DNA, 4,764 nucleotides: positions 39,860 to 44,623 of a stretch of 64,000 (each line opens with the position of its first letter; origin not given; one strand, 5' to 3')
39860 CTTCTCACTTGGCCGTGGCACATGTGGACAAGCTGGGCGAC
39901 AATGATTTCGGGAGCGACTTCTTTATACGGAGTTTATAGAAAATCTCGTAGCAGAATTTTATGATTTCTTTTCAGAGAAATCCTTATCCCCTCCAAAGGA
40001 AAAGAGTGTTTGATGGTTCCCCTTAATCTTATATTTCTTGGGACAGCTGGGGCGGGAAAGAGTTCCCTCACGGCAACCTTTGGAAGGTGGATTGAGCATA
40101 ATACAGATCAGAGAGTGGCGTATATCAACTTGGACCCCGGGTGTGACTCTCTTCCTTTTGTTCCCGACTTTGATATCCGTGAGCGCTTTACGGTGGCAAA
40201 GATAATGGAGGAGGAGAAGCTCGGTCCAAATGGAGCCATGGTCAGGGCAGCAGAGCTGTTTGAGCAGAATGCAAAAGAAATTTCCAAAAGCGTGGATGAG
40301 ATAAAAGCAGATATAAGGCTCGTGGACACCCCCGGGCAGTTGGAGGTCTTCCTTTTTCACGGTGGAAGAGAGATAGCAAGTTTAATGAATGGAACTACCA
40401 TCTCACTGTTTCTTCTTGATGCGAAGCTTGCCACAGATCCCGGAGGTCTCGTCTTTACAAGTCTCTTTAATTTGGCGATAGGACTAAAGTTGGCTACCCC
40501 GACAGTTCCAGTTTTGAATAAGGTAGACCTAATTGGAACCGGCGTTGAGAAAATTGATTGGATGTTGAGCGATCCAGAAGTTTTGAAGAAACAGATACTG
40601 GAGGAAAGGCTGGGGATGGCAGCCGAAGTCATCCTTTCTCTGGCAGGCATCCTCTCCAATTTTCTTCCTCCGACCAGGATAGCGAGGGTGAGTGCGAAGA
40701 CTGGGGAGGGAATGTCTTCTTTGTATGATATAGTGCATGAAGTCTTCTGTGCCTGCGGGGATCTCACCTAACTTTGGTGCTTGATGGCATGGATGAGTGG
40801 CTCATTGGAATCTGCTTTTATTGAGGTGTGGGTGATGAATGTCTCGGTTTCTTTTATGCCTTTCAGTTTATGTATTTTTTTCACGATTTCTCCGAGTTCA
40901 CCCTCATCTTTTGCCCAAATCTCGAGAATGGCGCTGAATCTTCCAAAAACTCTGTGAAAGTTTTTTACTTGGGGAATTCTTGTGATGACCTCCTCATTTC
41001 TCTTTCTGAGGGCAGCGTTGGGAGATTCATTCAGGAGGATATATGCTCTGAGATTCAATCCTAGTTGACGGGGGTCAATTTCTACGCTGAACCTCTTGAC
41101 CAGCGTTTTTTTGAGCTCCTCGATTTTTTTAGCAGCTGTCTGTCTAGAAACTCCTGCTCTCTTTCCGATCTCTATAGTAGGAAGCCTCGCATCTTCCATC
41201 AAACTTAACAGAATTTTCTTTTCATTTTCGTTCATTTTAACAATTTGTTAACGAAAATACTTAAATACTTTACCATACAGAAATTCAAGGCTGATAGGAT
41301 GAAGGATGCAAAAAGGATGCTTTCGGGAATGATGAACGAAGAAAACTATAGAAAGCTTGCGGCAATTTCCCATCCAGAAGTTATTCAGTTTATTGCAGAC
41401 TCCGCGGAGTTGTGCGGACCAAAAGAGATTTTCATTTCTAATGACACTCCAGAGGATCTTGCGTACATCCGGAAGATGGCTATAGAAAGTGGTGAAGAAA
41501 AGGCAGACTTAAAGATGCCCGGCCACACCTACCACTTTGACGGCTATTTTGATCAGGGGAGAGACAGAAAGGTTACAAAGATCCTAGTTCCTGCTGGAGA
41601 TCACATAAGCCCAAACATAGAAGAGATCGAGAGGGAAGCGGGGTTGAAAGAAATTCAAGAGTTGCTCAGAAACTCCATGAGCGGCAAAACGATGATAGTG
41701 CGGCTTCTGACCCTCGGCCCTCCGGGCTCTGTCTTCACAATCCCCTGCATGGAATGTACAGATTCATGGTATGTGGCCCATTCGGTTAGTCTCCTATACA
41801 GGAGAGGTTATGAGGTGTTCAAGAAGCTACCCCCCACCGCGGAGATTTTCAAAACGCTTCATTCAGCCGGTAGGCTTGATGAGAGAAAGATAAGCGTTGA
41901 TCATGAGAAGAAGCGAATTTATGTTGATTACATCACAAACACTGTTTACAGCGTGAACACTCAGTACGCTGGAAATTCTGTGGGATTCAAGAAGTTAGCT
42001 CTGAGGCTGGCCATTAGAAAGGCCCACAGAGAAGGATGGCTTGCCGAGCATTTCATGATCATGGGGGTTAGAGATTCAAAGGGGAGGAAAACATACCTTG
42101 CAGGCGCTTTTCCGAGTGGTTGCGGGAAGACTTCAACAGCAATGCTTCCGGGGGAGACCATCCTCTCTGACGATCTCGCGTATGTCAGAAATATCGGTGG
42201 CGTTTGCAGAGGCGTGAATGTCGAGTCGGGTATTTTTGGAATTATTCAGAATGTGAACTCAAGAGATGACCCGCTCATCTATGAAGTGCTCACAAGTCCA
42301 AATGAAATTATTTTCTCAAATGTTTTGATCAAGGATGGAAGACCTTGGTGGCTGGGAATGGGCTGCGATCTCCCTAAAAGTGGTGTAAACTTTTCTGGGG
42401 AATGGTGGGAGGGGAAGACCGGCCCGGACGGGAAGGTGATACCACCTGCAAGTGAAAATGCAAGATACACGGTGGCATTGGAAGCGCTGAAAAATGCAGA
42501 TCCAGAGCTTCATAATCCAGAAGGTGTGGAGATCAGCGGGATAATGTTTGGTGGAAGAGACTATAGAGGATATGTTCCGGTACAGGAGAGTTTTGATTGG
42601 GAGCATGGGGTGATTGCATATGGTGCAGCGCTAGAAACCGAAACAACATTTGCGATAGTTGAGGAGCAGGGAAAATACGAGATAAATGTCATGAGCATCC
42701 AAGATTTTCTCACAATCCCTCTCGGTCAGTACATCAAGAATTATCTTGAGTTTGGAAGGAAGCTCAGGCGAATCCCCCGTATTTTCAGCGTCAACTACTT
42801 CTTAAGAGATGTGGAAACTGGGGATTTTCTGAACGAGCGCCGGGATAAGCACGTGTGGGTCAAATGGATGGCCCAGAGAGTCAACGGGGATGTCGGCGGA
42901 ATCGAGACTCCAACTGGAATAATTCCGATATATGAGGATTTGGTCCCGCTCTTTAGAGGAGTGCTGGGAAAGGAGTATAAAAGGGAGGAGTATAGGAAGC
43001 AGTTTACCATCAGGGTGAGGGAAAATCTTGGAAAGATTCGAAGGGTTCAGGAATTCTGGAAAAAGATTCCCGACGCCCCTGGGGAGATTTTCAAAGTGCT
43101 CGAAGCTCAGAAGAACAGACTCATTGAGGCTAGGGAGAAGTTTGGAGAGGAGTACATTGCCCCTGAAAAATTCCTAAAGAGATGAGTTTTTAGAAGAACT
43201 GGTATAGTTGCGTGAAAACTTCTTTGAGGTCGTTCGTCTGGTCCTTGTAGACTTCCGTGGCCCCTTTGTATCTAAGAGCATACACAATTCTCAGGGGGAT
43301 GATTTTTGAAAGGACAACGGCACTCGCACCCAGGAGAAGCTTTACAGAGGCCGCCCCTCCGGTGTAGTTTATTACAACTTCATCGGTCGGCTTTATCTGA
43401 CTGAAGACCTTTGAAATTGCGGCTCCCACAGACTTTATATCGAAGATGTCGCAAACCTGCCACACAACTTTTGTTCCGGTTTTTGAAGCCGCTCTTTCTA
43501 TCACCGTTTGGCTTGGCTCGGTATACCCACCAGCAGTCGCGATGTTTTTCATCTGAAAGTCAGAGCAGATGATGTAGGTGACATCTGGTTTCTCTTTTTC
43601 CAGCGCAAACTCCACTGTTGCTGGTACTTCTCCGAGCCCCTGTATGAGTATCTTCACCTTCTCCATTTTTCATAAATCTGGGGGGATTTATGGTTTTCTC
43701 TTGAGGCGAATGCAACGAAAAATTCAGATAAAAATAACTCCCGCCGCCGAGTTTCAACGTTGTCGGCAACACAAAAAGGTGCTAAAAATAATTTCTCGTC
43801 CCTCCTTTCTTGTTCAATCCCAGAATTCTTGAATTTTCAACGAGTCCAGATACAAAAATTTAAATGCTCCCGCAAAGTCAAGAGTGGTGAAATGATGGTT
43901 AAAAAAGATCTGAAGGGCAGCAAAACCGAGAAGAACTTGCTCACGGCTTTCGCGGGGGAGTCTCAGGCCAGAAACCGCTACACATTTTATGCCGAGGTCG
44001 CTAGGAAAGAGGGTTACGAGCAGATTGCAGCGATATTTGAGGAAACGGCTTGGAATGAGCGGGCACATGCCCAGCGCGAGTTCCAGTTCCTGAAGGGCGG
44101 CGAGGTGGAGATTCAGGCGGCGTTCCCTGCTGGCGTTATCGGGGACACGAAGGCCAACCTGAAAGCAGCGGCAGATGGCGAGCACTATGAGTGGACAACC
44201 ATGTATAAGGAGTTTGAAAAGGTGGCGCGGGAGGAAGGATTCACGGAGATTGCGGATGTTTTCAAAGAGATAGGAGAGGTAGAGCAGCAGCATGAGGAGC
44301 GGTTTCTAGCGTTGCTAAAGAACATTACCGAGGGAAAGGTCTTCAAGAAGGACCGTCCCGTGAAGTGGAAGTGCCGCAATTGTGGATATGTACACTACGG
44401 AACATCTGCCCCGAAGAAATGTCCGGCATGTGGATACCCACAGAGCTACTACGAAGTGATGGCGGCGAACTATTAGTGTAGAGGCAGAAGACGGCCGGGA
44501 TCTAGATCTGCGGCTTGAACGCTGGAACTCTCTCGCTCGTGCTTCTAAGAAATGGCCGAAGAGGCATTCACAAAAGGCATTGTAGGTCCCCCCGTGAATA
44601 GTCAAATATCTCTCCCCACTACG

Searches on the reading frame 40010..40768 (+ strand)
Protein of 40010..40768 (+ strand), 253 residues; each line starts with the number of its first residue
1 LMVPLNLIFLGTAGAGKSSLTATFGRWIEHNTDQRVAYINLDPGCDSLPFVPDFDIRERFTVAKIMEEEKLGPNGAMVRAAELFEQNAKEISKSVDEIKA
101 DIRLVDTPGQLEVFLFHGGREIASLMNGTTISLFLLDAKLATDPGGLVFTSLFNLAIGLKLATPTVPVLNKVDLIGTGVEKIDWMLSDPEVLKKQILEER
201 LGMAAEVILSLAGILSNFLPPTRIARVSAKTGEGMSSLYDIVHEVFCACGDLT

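Call 58: search_protein_families(library=pfam, proteins=[window:40010-40768:+], max_evalue=0.00001)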
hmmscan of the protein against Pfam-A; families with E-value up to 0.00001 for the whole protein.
window:40010-40768:+ (253 aa): 2 families
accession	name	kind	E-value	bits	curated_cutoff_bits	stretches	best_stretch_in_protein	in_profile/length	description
PF03029.23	ATP_bind_1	-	3.2e-46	158.5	27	1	10-247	2-239/240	Conserved hypothetical ATP binding protein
PF00009.33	GTP_EFTU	-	5.7e-06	26.5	26.5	0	66-245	47-185/188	Elongation factor Tu GTP binding domain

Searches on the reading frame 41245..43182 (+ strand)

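Call 58: search_protein_families(library=pfam, proteins=[window:41245-43182:+], max_evalue=0.00001)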
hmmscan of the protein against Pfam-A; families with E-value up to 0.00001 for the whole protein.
window:41245-43182:+ (646 aa): 2 families
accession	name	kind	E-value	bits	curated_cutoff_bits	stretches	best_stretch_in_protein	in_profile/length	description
PF00821.23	PEPCK_GTP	-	5.1e-99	331.9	23.8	1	265-625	1-357/357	Phosphoenolpyruvate carboxykinase C-terminal P-loop domain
PF17297.7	PEPCK_N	-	3.6e-53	180.8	23.8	1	48-260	1-217/218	Phosphoenolpyruvate carboxykinase N-terminal domain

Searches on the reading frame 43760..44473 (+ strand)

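Call 58: search_protein_families(library=pfam, proteins=[window:43760-44473:+], max_evalue=0.00001)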
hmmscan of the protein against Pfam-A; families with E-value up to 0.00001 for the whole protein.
window:43760-44473:+ (238 aa): 4 families
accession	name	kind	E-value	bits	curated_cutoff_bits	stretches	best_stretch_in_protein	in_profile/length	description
PF02915.23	Rubrerythrin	-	2.1e-32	112.8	22.8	1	58-186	1-137/137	Rubrerythrin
PF21349.2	RUBY_RBDX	-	9.2e-14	51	26.5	1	203-232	1-30/30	Rubrerythrin, rubredoxin-like domain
PF00210.30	Ferritin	-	5.5e-09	36.5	24.5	1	58-189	2-139/142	Ferritin-like domain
PF01155.25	HypA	-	1.3e-06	28.8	28.9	1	148-228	10-96/112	Hydrogenase/urease nickel incorporation, metallochaperone, hypA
